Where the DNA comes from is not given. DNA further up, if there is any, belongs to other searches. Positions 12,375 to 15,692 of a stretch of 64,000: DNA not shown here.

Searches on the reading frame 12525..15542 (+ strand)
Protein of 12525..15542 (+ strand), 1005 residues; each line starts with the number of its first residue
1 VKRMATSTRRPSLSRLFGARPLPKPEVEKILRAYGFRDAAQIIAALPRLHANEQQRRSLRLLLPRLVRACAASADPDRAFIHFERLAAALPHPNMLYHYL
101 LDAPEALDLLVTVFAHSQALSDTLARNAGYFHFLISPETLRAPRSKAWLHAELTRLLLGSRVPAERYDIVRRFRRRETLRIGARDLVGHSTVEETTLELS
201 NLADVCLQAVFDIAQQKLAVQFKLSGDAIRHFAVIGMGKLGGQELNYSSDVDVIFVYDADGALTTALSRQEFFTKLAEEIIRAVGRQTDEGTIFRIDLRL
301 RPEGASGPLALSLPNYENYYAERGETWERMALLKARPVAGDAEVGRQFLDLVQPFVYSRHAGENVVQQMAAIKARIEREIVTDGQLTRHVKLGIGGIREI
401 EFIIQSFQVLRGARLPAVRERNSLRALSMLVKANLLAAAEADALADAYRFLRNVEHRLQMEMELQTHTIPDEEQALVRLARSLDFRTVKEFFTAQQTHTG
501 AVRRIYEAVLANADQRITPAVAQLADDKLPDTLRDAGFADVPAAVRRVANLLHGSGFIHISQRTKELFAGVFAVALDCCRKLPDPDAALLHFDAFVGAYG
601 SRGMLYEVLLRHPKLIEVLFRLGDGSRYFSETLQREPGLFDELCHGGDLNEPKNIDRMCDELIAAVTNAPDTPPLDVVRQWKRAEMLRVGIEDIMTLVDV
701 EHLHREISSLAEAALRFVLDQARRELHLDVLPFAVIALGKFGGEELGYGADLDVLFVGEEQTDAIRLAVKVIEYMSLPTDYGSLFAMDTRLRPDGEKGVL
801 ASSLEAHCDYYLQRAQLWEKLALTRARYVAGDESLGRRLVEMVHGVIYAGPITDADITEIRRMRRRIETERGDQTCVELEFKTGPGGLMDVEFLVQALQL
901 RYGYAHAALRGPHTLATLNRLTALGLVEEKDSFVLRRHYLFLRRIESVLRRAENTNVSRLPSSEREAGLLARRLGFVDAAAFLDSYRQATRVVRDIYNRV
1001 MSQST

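Call 9: search_protein_families(library=pfam, proteins=[window:12525-15542:+], max_evalue=0.1)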
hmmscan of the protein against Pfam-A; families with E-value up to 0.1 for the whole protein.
window:12525-15542:+ (1005 aa): 5 families
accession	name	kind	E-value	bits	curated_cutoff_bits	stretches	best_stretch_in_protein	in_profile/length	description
PF03710.21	GlnE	-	2.4e-114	381.4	24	2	109-349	3-250/252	Glutamate-ammonia ligase adenylyltransferase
PF08335.16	GlnD_UR_UTase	-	3.9e-43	147.3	21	2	372-509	3-140/141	GlnD PII-uridylyltransferase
PF03445.19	DUF294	-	2.7e-06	27.8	21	1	697-763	14-81/138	Putative nucleotidyltransferase DUF294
PF04079.22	SMC_ScpB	-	0.035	14.1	27.4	0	829-862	73-108/160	Segregation and condensation complex subunit ScpB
PF10335.14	DUF294_C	-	0.073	13.3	22.5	1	418-462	59-103/145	Putative nucleotidyltransferase substrate binding domain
